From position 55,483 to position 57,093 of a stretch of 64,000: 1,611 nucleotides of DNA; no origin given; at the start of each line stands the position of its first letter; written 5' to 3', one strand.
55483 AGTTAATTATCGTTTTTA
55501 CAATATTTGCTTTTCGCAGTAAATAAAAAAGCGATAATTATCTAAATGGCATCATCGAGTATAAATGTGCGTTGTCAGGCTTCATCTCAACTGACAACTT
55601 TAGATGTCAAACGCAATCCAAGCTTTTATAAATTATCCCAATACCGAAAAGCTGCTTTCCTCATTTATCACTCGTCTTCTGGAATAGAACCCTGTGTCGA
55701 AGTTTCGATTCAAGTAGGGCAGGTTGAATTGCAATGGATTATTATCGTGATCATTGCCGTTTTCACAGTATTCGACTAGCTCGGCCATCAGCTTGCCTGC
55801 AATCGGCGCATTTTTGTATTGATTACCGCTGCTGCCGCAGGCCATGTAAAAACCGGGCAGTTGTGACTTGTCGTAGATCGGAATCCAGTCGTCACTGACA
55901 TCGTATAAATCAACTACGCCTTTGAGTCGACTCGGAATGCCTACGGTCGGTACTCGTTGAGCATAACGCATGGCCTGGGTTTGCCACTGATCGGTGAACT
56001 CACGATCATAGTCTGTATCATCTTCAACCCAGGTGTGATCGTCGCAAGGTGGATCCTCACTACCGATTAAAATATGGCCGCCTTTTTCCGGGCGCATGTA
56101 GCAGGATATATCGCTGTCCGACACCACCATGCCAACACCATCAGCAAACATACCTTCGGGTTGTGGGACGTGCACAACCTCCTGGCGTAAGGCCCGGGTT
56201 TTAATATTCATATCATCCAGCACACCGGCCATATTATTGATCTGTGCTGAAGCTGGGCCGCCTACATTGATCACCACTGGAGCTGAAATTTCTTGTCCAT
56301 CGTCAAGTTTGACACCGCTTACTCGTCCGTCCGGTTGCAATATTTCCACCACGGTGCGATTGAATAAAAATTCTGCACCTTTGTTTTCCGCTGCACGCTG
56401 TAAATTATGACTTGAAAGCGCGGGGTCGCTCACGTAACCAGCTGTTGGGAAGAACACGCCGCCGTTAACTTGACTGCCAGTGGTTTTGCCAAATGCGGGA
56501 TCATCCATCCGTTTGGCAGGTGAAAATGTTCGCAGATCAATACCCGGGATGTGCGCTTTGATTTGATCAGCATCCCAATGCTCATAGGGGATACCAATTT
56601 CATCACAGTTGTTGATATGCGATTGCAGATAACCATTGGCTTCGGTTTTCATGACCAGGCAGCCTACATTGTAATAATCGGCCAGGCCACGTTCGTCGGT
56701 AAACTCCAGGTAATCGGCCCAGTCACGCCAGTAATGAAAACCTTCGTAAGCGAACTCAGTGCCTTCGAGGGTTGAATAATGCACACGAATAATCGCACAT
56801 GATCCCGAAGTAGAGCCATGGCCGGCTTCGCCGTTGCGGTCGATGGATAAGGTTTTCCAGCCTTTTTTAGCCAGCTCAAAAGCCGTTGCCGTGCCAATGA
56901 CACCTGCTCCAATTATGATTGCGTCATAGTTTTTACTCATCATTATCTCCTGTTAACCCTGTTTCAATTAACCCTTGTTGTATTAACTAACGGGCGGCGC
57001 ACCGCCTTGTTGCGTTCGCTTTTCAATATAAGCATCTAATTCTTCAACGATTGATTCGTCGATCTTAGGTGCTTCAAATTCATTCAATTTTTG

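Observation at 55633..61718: Putative complete betaine-to-glycine demethylation locus using an MttB/MtgB-like enzyme with no corrinoid partner, and with that gene frameshifted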

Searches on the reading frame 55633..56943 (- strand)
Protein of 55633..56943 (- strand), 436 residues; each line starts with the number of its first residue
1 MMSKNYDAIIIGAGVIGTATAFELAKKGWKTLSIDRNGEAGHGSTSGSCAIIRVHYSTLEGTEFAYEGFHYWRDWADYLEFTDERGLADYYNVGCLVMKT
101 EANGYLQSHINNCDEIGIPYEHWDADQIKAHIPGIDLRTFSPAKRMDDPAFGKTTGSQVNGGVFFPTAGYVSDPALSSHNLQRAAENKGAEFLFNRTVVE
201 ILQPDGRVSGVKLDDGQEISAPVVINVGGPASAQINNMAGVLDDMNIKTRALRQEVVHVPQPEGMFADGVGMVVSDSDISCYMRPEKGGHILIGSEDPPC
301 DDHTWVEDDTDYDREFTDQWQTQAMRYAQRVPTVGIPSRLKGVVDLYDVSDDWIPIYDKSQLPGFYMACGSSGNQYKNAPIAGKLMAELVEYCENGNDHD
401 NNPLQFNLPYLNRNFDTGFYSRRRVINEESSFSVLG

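Call 7: search_protein_families(library=pfam, proteins=[window:55633-56943:-])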
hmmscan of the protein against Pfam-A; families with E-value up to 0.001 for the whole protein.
window:55633-56943:- (436 aa): 9 families
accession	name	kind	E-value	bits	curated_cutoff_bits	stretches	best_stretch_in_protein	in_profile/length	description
PF01266.30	DAO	-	3.2e-53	181.9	27.9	1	7-389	1-353/353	FAD dependent oxidoreductase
PF07992.20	Pyr_redox_2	-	1.1e-06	28.7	26.1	0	6-40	1-35/291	Pyridine nucleotide-disulphide oxidoreductase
PF12831.13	FAD_oxidored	-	1.9e-06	27.9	27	0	7-53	1-47/416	FAD dependent oxidoreductase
PF00890.30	FAD_binding_2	-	5.9e-06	26.2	20.4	1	7-220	1-189/414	FAD binding domain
PF01134.28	GIDA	-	1.3e-05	24.9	22.1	0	181-276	101-200/391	Glucose inhibited division protein A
PF00070.33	Pyr_redox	-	4.7e-05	24.2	22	0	178-215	43-81/82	Pyridine nucleotide-disulphide oxidoreductase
PF04820.20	Trp_halogenase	-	0.00052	19.4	21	0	170-238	153-221/458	Tryptophan halogenase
PF00996.24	GDI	-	0.00057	19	23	0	2-75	1-71/436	GDP dissociation inhibitor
PF03486.20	HI0933_like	-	0.0009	19.2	50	0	7-42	2-37/244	HI0933-like protein Rossmann domain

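Call 8: search_protein_families(library=ncbifam, proteins=[window:55633-56943:-])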
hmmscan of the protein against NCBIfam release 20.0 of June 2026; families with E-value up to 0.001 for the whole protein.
window:55633-56943:- (436 aa): 44 families (the best 25 are shown)
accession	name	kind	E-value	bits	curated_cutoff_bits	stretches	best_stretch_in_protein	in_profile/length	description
NF008425.0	PRK11259.1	equivalog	5.2e-25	88.2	257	1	3-392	2-360/377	N-methyl-L-tryptophan oxidase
TIGR01373.1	soxB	subfamily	2.3e-21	76.1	529.45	1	4-392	29-384/407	sarcosine oxidase subunit beta family protein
TIGR01377.1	soxA_mon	subfamily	9.3e-17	60.8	479.65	1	6-395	1-363/381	amino oxidase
TIGR02352.1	thiamin_ThiO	equivalog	1.1e-13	51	250.8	2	9-102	2-97/351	glycine oxidase ThiO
NF001933.0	PRK00711.1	subfamily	3.1e-13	49.5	383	2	9-48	4-43/429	D-amino acid dehydrogenase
NF033460.1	glycerol3P_ox_II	equivalog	4.5e-13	49.1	460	2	5-79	1-79/361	type 2 glycerol-3-phosphate oxidase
NF002480.1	PRK01747.1-1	equivalog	3.7e-12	45.5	540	1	5-305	248-515/645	bifunctional tRNA (5-methylaminomethyl-2-thiouridine)(34)-methyltransferase MnmC2/FAD-dependent 5-carboxymethylaminomethyl-2-thiouridine(34)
TIGR03197.1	MnmC_Cterm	equivalog_domain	2.4e-11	43.4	174.2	1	7-311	1-272/400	FAD-dependent 5-carboxymethylaminomethyl-2-thiouridine(34) oxidoreductase MnmC1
NF045637.1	carotdesatCrtDProt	equivalog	1.6e-10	40.1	580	1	179-234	226-281/485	1-hydroxycarotenoid 3,4-desaturase CrtD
TIGR02032.1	GG-red-SF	subfamily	2.9e-10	40.3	158.8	1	6-39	1-34/297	geranylgeranyl reductase family protein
NF041385.1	Dggglyphlred_Halo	equivalog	3.8e-10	38.9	700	1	179-243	99-162/405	digeranylgeranylglycerophospholipid reductase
NF041080.1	DGGGPL_reductase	equivalog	1.4e-09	37.4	580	1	5-58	1-54/447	digeranylgeranylglycerophospholipid reductase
TIGR03364.1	HpnW_proposed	hypoth_equivalog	3.3e-09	36.3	285.1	1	6-228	1-194/365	TIGR03364 family FAD-dependent oxidoreductase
TIGR03377.1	glycerol3P_GlpA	equivalog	1.1e-08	34.1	552.8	1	176-242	144-214/530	anaerobic glycerol-3-phosphate dehydrogenase subunit GlpA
NF007542.0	PRK10157.1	subfamily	1.4e-07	30.6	610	1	5-47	5-47/428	FAD-dependent oxidoreductase FixC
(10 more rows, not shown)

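Call 22: search_solved_structures(query=window:55633-56943:-)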
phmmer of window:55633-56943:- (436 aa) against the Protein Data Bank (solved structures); distinct sequences matched with E-value up to 0.001: 30.
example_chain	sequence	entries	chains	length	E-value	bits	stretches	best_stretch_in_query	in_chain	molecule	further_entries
3ada_B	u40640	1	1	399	9.3e-10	41.2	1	3-419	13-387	SARCOSINE OXIDASE BETA SUBUNIT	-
1vrq_B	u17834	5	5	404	9.9e-10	41.1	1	3-419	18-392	Sarcosine oxidase beta subunit | Subunit beta of sarcosine oxidase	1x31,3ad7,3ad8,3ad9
4ysh_A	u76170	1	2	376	2.9e-09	39.6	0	2-52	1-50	Glycine oxidase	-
2gag_B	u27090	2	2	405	3.3e-09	39.4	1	3-419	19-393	heterotetrameric sarcosine oxidase beta-subunit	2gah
1y56_B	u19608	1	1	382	1.3e-08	37.4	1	3-391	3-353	sarcosine oxidase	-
1pj5_A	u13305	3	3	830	1.5e-08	37.3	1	134-242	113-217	N,N-dimethylglycine oxidase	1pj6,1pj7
3gsi_A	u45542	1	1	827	2.1e-08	36.8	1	134-242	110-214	N,N-dimethylglycine oxidase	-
3nyc_A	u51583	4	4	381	1.6e-07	33.8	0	158-303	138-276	D-Arginine Dehydrogenase | FAD-dependent catabolic D-arginine dehydrogenase, DauA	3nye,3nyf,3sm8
7fgp_A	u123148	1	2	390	2.8e-07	33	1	4-232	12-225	Glycine/D-amino acid oxidase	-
7cyx_A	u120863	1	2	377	4.2e-07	32.5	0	3-46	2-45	Glycine oxidase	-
6p9d_A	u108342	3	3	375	5.2e-07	32.2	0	158-303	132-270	FAD-dependent catabolic D-arginine dehydrogenase DauA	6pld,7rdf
3bhf_A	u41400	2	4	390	6.3e-07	31.9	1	2-136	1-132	Monomeric sarcosine oxidase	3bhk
3m0o_A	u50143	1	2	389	1.7e-06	30.5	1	4-136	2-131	Monomeric sarcosine oxidase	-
9u3b_A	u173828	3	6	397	1.8e-06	30.4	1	4-136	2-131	Monomeric sarcosine oxidase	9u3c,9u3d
1el5_A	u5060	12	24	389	2e-06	30.3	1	4-136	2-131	SARCOSINE OXIDASE | SARCOSINE OXIDE | Monomeric sarcosine oxidase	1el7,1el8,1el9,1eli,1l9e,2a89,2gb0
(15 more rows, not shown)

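Call 58: find_homologous_proteins(query=window:55633-56943:-)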
Query window:55633-56943:- (436 aa): 6402 proteins with E <= 0.001 among 8000 candidates; the best 120 are listed.
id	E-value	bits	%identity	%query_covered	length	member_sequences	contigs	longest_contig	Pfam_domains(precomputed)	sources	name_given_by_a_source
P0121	2.2e-278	942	90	100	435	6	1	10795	PF01266.31,PF12831.14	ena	-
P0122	1.7e-257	873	85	100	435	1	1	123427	PF01266.31,PF00890.31,PF07992.21,PF00996.25,PF01134.29,PF12831.14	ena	-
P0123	1.1e-221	755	73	100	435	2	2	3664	PF01266.31,PF07992.21,PF00070.34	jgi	jgi:sarcosine oxidase subunit beta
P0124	8.9e-220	748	73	96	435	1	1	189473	PF01266.31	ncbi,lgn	-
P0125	1.4e-218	744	73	100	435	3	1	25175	PF01266.31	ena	-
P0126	2.3e-215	734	70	100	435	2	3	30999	PF01266.31,PF07992.21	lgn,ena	-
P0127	1.4e-214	731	71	100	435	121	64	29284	PF01266.31,PF07992.21,PF00070.34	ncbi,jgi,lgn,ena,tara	jgi:sarcosine oxidase subunit beta|tara:strand:- start:78 stop:1385 length:1308 start_codon:yes stop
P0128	2.5e-214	730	72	100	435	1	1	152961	PF01266.31,PF07992.21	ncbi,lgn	ncbi:MAG: FAD-binding oxidoreductase [Pseudomonadota bacterium]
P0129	3.6e-214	730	70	100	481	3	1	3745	PF01266.31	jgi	jgi:sarcosine oxidase, subunit beta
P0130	3.9e-214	730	69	100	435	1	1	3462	PF01266.31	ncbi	-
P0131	4.2e-214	730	71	100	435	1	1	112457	PF01266.31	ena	-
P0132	5.5e-214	729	71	100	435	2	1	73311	PF01266.31,PF00890.31,PF07992.21,PF12831.14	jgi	-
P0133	1.0e-213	728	71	100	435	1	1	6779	PF01266.31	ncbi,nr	ncbi:MAG TPA: FAD-dependent oxidoreductase [Thermohalobaculum sp.]|nr:FAD-dependent oxidoreductase [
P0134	3.1e-213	727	71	100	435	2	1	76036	PF01266.31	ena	-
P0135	7.2e-213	726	71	100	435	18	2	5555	PF01266.31,PF07992.21,PF12831.14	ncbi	-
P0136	7.6e-213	726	69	100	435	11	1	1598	PF01266.31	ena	-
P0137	2.3e-212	724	69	100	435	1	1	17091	PF01266.31,PF12831.14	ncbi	-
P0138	2.6e-212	724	71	100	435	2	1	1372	PF01266.31,PF00890.31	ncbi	-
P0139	2.6e-212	724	71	100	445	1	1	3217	PF01266.31,PF00890.31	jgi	-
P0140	1.1e-211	722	70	100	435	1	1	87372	PF01266.31,PF00070.34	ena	-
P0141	1.2e-211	722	71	100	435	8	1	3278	PF01266.31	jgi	jgi:sarcosine oxidase subunit beta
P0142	1.8e-211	721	71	100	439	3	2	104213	PF01266.31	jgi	jgi:sarcosine oxidase subunit beta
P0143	4.0e-211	720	70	100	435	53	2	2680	PF01266.31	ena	-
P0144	7.8e-211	719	70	100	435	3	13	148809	PF01266.31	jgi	jgi:sarcosine oxidase subunit beta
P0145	9.5e-211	719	71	100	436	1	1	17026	PF01266.31,PF07992.21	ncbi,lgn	ncbi:MAG: FAD-dependent oxidoreductase [Pseudomonadota bacterium]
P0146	2.1e-210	717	71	100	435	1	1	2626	PF01266.31,PF00890.31,PF07992.21,PF12831.14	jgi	jgi:sarcosine oxidase subunit beta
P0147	2.3e-210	717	70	100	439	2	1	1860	PF01266.31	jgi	jgi:sarcosine oxidase subunit beta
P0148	4.5e-210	716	70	100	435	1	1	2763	PF01266.31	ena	-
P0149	6.8e-210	716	70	100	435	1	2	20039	PF01266.31,PF07992.21,PF01494.26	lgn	-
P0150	1.7e-209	714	70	100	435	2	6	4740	PF01266.31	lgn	-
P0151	1.7e-209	714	70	100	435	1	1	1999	PF01266.31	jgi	-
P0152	3.5e-209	713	70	100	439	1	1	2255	PF01266.31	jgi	jgi:sarcosine oxidase subunit beta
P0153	3.9e-209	713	69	100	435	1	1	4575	PF01266.31,PF07992.21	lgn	-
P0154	3.9e-209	713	70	100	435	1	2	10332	PF01266.31,PF04820.21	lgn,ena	-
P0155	6.6e-209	713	69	100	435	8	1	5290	PF01266.31,PF07992.21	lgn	-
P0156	6.7e-209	713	70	100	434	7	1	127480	PF01266.31,PF00890.31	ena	-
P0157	7.9e-209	712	70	100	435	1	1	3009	PF01266.31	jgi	jgi:sarcosine oxidase subunit beta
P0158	1.2e-208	712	69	100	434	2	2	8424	PF01266.31,PF07992.21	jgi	-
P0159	1.5e-208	711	69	100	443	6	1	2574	PF01266.31,PF07992.21,PF12831.14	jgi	-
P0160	1.8e-208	711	69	100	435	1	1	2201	PF01266.31,PF07992.21,PF04820.21,PF01134.29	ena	-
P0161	1.8e-208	711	70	100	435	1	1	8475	PF01266.31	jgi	-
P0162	2.3e-208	711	70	99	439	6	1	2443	PF01266.31,PF12831.14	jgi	jgi:sarcosine oxidase subunit beta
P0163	2.9e-208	710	69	100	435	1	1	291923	PF01266.31,PF12831.14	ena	-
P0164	2.9e-208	710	70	99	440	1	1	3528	PF01266.31,PF00890.31,PF12831.14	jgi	-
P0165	5.1e-208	710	69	100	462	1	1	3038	PF01266.31,PF01494.26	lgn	-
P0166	5.5e-208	709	69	100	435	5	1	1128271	PF01266.31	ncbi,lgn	ncbi:MAG: FAD-binding oxidoreductase [Pseudomonadota bacterium]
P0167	7.4e-208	709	69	100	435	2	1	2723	PF01266.31,PF00890.31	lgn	-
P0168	8.5e-208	709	70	100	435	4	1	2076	PF01266.31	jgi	jgi:sarcosine oxidase subunit beta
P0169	1.2e-207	708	69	100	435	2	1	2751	PF01266.31,PF07992.21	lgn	-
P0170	1.4e-207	708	69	100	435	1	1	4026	PF01266.31,PF00890.31,PF07992.21,PF00070.34,PF12831.14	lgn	-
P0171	1.4e-207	708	69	100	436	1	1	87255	PF01266.31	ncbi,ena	-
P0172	2.0e-207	708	70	100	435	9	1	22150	PF01266.31,PF07992.21,PF00070.34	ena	-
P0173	2.1e-207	708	69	100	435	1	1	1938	PF01266.31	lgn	-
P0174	3.0e-207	707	69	100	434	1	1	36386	PF01266.31,PF00890.31,PF12831.14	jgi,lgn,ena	-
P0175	4.0e-207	707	69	100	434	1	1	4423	PF01266.31,PF07992.21,PF00070.34,PF12831.14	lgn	-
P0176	5.1e-207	706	67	100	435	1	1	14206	PF01266.31,PF07992.21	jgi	jgi:glycine/D-amino acid oxidase-like deaminating enzyme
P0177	5.4e-207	706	69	100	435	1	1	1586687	PF01266.31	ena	-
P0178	6.3e-207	706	69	100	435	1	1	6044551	PF01266.31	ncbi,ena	-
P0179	8.4e-207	706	68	100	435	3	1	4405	PF01266.31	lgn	-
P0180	1.1e-206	705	69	100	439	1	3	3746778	PF01266.31,PF00890.31,PF00070.34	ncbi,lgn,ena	-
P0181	1.4e-206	705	69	100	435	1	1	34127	PF01266.31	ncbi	-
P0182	2.2e-206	704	68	100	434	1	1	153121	PF01266.31,PF00890.31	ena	-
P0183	2.4e-206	704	68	100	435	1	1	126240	PF01266.31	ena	-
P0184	2.4e-206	704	69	100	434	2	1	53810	PF01266.31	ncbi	ncbi:MAG: FAD-dependent oxidoreductase [Pseudomonadota bacterium]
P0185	2.8e-206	704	69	100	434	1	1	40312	PF01266.31,PF00890.31,PF07992.21,PF00070.34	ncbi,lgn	-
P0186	4.1e-206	703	69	100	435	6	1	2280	PF01266.31,PF00890.31,PF12831.14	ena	-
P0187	4.8e-206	703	69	100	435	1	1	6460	PF01266.31,PF00890.31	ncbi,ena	-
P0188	5.2e-206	703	68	100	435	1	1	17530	PF01266.31,PF07992.21,PF04820.21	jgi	jgi:glycine/D-amino acid oxidase-like deaminating enzyme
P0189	6.6e-206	703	69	100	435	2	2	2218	PF01266.31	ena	-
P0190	8.8e-206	702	69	100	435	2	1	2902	PF01266.31,PF12831.14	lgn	-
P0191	1.6e-205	701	69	100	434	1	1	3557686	PF01266.31,PF00890.31,PF07992.21,PF00070.34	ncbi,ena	-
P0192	1.7e-205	701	69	100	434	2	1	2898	PF01266.31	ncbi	ncbi:MAG: NAD(P)/FAD-dependent oxidoreductase [Geminicoccaceae bacterium]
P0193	2.4e-205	701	69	100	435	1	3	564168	PF01266.31,PF07992.21,PF00070.34,PF12831.14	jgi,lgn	-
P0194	3.0e-205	700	69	100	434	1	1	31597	PF01266.31,PF00890.31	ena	-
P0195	3.3e-205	700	68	100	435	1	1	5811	PF01266.31,PF00890.31,PF07992.21,PF00070.34,PF12831.14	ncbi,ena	-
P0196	4.9e-205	700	69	100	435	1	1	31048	PF01266.31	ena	-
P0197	5.3e-205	700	69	100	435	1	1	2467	PF01266.31,PF07992.21,PF12831.14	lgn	-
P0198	5.6e-205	700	69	100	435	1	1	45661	PF01266.31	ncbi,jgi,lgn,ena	-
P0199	7.0e-205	699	69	99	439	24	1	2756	PF01266.31,PF00890.31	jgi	jgi:sarcosine oxidase subunit beta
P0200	7.4e-205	699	70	100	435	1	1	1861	PF01266.31,PF00890.31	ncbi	ncbi:MAG: FAD-dependent oxidoreductase [Pseudomonadota bacterium]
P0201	1.1e-204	699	66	100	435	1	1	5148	PF01266.31,PF12831.14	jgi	jgi:glycine/D-amino acid oxidase-like deaminating enzyme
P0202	1.3e-204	698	67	100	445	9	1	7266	PF01266.31,PF00890.31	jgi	jgi:sarcosine oxidase subunit beta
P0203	1.5e-204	698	68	100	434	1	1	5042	PF01266.31,PF00890.31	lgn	-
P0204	1.6e-204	698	69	100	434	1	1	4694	PF01266.31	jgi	-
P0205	1.7e-204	698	68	100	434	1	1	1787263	PF01266.31,PF00890.31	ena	-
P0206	1.8e-204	698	69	100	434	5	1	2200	PF01266.31,PF00890.31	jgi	jgi:sarcosine oxidase subunit beta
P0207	1.9e-204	698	67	100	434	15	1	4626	PF01266.31,PF07992.21,PF12831.14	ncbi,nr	ncbi:MAG TPA: FAD-dependent oxidoreductase [Alphaproteobacteria bacterium]|nr:FAD-dependent oxidored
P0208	2.1e-204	698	68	100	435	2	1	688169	PF01266.31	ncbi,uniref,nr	ncbi:NAD(P)/FAD-dependent oxidoreductase [Denitrobaculum tricleocarpae]|uniref:FAD-binding oxidoredu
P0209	2.2e-204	698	68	100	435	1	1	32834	PF01266.31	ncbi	ncbi:MAG: FAD-binding oxidoreductase [Pseudomonadota bacterium]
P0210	2.4e-204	698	69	100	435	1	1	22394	PF01266.31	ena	-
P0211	2.4e-204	697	67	100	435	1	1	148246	PF01266.31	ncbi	-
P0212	2.4e-204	697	68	100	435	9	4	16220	PF01266.31,PF00890.31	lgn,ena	-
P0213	2.6e-204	697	69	100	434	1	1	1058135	PF01266.31,PF00890.31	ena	-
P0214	2.6e-204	697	68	100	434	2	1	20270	PF01266.31,PF07992.21,PF04820.21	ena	-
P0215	3.7e-204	697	69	100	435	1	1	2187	PF01266.31,PF12831.14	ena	-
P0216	3.8e-204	697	68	100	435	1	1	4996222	PF01266.31,PF12831.14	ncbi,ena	-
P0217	3.8e-204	697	67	100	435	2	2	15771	PF01266.31,PF07992.21,PF00070.34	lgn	-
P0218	3.8e-204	697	67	100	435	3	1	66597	PF01266.31,PF12831.14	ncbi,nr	ncbi:MAG: FAD-dependent oxidoreductase [Thalassobaculaceae bacterium]|nr:FAD-dependent oxidoreductas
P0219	4.0e-204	697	67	100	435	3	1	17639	PF01266.31,PF00890.31,PF07992.21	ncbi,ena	-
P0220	6.3e-204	696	67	100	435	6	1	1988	PF01266.31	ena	-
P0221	7.3e-204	696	68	100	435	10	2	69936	PF01266.31,PF00890.31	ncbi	ncbi:MAG: FAD-dependent oxidoreductase [Pseudomonadota bacterium]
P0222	8.7e-204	696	67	100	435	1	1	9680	PF01266.31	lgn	-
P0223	1.0e-203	695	67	100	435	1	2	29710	PF01946.24,PF01266.31,PF12831.14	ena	-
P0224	1.1e-203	695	67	100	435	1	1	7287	PF01266.31,PF00890.31,PF07992.21,PF12831.14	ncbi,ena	-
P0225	1.4e-203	695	69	100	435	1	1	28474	PF01266.31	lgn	-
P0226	1.6e-203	695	68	100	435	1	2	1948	PF01266.31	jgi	-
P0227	1.8e-203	695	68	100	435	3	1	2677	PF01266.31,PF07992.21,PF12831.14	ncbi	ncbi:MAG: NAD(P)/FAD-dependent oxidoreductase [Alphaproteobacteria bacterium]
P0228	1.9e-203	695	68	100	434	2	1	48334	PF01266.31,PF00890.31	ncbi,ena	-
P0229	1.9e-203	695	68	100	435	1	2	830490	PF01266.31,PF00890.31,PF07992.21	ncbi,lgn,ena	ncbi:MAG: FAD-dependent oxidoreductase [Rhizobiaceae bacterium]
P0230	2.4e-203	694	67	100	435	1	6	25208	PF01266.31,PF00890.31,PF12831.14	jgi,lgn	jgi:sarcosine oxidase subunit beta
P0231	2.5e-203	694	67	100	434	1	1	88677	PF01266.31,PF00890.31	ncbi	ncbi:MAG: FAD-dependent oxidoreductase [Alphaproteobacteria bacterium]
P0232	2.7e-203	694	68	95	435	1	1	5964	PF01266.31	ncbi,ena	-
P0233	3.0e-203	694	69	100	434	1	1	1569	PF01266.31,PF00890.31,PF07992.21,PF01134.29,PF12831.14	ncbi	-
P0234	3.8e-203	694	69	100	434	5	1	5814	PF01266.31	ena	-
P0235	4.0e-203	693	68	100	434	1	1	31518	PF01266.31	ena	-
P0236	4.2e-203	693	68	100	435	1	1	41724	PF01266.31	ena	-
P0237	4.3e-203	693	67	100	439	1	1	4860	PF01266.31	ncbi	-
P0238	4.6e-203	693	69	100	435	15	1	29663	PF01266.31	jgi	jgi:sarcosine oxidase subunit beta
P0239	6.3e-203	693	68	100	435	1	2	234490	PF01266.31,PF12831.14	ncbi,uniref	ncbi:FAD-dependent oxidoreductase [Microbaculum marinum]|uniref:FAD-dependent oxidoreductase n=1 Tax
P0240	8.7e-203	692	69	100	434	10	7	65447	PF01266.31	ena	-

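Call 59: find_encoding_contigs(protein=P0127, flank=7000, max_places=4)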
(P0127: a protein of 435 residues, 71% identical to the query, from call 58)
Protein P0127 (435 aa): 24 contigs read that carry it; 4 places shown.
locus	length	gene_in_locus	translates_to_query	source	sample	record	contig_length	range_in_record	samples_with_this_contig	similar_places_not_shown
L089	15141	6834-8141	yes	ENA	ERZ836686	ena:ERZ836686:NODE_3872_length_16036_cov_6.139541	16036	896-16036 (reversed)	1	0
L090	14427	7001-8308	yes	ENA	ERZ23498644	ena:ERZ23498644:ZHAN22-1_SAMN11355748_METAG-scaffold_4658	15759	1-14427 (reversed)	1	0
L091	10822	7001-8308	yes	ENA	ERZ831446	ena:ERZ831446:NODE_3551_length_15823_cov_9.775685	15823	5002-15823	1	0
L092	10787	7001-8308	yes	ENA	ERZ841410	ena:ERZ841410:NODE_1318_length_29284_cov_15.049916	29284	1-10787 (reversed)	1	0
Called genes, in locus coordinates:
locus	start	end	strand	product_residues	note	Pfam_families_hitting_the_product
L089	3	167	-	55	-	?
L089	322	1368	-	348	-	PF00512:HisKA, PF02518:HATPase_c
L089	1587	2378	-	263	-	PF00561:Abhydrolase_1, PF12146:Hydrolase_4, PF12697:Abhydrolase_6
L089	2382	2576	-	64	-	PF01361:Tautomerase, PF14552:Tautomerase_2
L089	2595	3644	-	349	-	PF00296:Bac_luciferase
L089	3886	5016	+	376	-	PF07995:GSDH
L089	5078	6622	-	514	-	PF06253:MTTB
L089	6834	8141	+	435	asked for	PF00070:Pyr_redox (faint), PF01266:DAO, PF07992:Pyr_redox_2 (faint)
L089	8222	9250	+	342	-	PF04116:FA_hydroxylase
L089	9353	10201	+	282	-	PF00561:Abhydrolase_1, PF12146:Hydrolase_4, PF12697:Abhydrolase_6, PF08386:Abhydrolase_4 (weak)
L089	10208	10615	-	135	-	PF04828:GFA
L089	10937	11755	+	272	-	PF02668:TauD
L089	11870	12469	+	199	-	PF01810:LysE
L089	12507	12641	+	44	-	-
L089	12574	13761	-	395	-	PF01571:GCV_T, PF08669:GCV_T_C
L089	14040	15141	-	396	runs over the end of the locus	PF07690:MFS_1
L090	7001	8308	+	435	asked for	PF00070:Pyr_redox (faint), PF01266:DAO, PF07992:Pyr_redox_2 (faint)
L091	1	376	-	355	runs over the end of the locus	PF12849:PBP_like_2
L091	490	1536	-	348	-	PF00512:HisKA, PF02518:HATPase_c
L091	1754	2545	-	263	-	PF00561:Abhydrolase_1, PF12146:Hydrolase_4, PF12697:Abhydrolase_6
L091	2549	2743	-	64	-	PF01361:Tautomerase, PF14552:Tautomerase_2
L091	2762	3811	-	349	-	PF00296:Bac_luciferase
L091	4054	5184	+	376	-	PF07995:GSDH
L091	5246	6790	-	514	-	PF06253:MTTB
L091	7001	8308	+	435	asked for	PF00070:Pyr_redox (faint), PF01266:DAO, PF07992:Pyr_redox_2 (faint)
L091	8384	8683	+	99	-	-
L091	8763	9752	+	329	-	PF04116:FA_hydroxylase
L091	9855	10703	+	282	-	PF00561:Abhydrolase_1, PF12146:Hydrolase_4, PF12697:Abhydrolase_6, PF03096:Ndr (faint), PF08386:Abhydrolase_4 (weak)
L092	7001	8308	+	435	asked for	PF00070:Pyr_redox (faint), PF01266:DAO, PF07992:Pyr_redox_2 (faint)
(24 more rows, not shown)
